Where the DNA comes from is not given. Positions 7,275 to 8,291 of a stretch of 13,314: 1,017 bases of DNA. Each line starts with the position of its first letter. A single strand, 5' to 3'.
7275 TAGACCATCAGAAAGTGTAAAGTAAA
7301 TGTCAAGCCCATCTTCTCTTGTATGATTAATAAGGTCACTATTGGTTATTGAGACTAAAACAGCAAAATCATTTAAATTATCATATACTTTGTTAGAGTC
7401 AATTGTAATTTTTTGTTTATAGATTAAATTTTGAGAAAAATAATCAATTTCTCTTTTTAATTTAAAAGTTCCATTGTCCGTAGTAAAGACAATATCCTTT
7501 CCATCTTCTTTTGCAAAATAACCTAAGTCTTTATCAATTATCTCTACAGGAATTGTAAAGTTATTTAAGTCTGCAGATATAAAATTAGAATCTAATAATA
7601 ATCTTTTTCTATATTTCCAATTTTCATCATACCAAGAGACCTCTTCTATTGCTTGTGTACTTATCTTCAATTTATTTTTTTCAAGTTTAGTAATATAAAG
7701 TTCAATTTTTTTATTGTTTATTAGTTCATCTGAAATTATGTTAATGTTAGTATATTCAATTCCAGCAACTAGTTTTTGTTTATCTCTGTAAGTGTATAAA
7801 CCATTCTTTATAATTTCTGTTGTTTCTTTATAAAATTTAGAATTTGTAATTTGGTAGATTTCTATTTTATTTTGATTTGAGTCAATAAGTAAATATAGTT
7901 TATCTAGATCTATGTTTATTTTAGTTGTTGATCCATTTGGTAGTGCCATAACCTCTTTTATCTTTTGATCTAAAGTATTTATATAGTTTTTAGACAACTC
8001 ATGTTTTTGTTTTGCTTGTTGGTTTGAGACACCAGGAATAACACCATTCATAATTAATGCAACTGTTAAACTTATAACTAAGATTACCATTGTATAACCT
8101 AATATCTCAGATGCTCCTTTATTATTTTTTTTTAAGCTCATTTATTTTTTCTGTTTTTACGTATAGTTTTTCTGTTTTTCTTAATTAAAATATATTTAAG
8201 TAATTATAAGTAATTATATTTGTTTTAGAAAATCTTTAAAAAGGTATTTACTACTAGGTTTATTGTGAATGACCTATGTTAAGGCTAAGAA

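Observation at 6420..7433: Domain-within-domain architecture: a complete DUF2341-LamG module appears inserted into a loop of another DUF2341 domain in the 837-aa protein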

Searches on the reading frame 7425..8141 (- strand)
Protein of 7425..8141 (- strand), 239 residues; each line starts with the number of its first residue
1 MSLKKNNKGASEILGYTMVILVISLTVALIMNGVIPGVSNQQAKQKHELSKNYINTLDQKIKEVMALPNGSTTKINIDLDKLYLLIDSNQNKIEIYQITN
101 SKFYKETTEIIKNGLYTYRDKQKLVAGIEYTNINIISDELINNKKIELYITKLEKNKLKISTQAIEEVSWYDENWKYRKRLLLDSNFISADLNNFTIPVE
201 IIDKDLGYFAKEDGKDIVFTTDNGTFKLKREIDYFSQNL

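Call 24: search_protein_representatives(alignment_id=A3)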
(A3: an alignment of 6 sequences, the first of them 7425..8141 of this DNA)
Query: 6 sequences, 239 profile positions. Proteins with E-value up to 0.001 (for the whole library): 8163; up to 1e-10: 3353; up to 1e-30: 361. The best 150 are listed.
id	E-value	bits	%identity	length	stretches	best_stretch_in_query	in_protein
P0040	6.0e-277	929.6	-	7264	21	166-238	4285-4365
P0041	5.3e-179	608.9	-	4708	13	168-238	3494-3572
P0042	4.7e-152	520.7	-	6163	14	167-234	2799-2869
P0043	5.1e-146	501.0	-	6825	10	23-236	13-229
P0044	4.6e-140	481.5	-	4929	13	163-237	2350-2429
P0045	8.7e-136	467.5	-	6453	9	165-238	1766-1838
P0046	1.8e-127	440.3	-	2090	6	160-237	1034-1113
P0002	2.2e-122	423.6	-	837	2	1-238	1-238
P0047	8.6e-100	349.7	-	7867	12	172-236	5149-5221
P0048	3.6e-95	334.5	-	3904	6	173-238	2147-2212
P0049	1.2e-93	329.5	-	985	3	4-237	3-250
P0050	1.8e-92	325.7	-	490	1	6-238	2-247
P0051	1.4e-83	296.5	-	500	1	1-238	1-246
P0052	1.5e-82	293.2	-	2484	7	163-232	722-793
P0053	2.5e-80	285.9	-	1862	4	166-237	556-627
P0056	5.8e-73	261.8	-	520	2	6-238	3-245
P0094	7.6e-59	215.6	-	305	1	1-237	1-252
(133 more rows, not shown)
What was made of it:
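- Tried and rejected: The exhaustive search with the N-terminal profile was dominated by giant multi-module proteins but did yield P0049, P0050, P0056 and P0094 (call 24).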

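Call 55: find_related_loci(query=A3, collection=genome_contigs, flank=6000)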
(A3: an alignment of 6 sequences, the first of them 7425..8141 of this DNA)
Query A3 (239 aa) in genome_contigs; peptide patterns used: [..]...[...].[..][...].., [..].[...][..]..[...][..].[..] (x = any residue, [..] = any of these).
140 stretches matched a pattern; 28 encode a relative of the query (tblastn E <= 1e-3); 28 distinct loci.
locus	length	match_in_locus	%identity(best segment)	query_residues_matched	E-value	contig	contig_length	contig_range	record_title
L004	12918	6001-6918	36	6-236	2e-43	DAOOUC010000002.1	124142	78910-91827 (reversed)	MAG TPA_asm: archaeon isolate AMR_MDS_2477 NODE_125_length_124142_cov_6.638334, whole genome shotgun sequence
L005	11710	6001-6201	54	169-235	9e-19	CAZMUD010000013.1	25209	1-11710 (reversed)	MAG TPA_asm: uncultured Dehalococcoidales bacterium isolate binchicken_co196_370 genome assembly, contig: NODE_2318_leng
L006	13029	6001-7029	48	170-236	1e-16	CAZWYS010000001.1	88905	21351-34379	MAG TPA_asm: uncultured Dehalococcoidaceae bacterium isolate SRP214966_co5_332 genome assembly, contig: NODE_73_length_8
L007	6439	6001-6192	52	170-233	2e-16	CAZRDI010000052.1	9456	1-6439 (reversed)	MAG TPA_asm: uncultured Dehalococcoidales bacterium isolate binchicken_co228_397 genome assembly, contig: NODE_11146_len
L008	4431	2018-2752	29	7-239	2e-16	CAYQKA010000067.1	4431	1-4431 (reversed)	MAG TPA_asm: uncultured Planctomycetia bacterium isolate SRP191223_co1_261 genome assembly, contig: NODE_29460_length_44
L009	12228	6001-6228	42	160-235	3e-15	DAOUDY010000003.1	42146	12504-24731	MAG TPA_asm: Dehalococcoidales bacterium isolate N2_108 k133_1010571, whole genome shotgun sequence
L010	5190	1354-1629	41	145-235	2e-12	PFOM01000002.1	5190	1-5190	MAG: Candidatus Peregrinibacteria bacterium CG_4_10_14_0_2_um_filter_38_24 CG_4_10_14_0.2_scaffold_9873_c, whole genome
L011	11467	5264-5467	38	167-235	9e-12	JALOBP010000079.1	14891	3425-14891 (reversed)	MAG: Methanoregula sp. isolate SO_2017_LW3 bin 26 NODE_11395_length_14891_cov_1.618328_LW162_2017, whole genome shotgun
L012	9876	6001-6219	33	164-235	6e-11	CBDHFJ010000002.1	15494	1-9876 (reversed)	MAG: Acidimicrobiales bacterium isolate e8aadc22-aadd-464e-86f0-3648bb968b02 genome assembly, contig: contig_2, whole ge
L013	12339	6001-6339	28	136-235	1e-10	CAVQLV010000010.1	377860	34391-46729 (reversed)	MAG: Bryobacterales bacterium isolate MFD04463.bin.2.162 genome assembly, contig: contig_6464, whole genome shotgun sequ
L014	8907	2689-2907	36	166-237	8e-11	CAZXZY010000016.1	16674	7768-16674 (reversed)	MAG TPA_asm: uncultured Gammaproteobacteria bacterium isolate binchicken_co28_77 genome assembly, contig: NODE_2314_leng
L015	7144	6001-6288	30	136-235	9e-11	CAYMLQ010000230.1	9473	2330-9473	MAG TPA_asm: uncultured Lentisphaeraceae bacterium isolate SRP272421_co3_474 genome assembly, contig: NODE_23188_length_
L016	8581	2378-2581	41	169-235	1e-10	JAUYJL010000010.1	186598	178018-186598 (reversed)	MAG: Candidatus Peregrinibacteria bacterium isolate C24_metabat.bin.136 C24_k141_162323, whole genome shotgun sequence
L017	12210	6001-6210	39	168-232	2e-10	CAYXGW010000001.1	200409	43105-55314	MAG TPA_asm: uncultured Deferribacteres bacterium isolate binchicken_co182_195 genome assembly, contig: NODE_1_length_20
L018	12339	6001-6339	25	131-237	2e-10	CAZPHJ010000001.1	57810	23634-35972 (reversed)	MAG TPA_asm: uncultured Candidatus Saccharibacteria bacterium isolate SRP278252_co1_146 genome assembly, contig: NODE_68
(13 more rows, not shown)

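Call 68: find_related_loci(query=A3, collection=metagenome_contigs, flank=4000)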
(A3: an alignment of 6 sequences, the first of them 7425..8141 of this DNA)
Query A3 (239 aa) in metagenome_contigs; peptide patterns used: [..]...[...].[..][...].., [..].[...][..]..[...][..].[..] (x = any residue, [..] = any of these).
204 stretches matched a pattern; 61 encode a relative of the query (tblastn E <= 1e-3); 60 distinct loci.
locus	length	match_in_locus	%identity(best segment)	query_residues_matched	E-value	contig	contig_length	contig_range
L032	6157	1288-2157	88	8-239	6e-133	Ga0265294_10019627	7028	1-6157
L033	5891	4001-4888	45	6-237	2e-61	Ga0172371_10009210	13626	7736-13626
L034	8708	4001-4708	45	1-236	8e-59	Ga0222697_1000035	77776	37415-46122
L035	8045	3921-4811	43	6-237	6e-52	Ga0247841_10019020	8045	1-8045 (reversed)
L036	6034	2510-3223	39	8-235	2e-45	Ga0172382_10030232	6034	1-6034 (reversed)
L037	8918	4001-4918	36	6-236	3e-43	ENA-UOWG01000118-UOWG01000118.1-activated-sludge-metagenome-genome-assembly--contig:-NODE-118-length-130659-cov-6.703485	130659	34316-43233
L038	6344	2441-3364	38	3-233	2e-40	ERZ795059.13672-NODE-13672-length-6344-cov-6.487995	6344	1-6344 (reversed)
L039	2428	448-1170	37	7-233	1e-38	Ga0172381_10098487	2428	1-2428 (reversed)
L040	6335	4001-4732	36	8-237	7e-35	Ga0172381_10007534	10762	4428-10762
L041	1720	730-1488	35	4-237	9e-31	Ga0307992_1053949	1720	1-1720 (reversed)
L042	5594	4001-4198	53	170-235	7e-19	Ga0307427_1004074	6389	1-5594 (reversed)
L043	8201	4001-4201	54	169-235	1e-18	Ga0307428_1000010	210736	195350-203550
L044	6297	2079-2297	47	163-235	5e-17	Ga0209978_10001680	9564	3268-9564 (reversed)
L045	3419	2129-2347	47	165-237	9e-17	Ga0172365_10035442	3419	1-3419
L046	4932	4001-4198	50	170-235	2e-16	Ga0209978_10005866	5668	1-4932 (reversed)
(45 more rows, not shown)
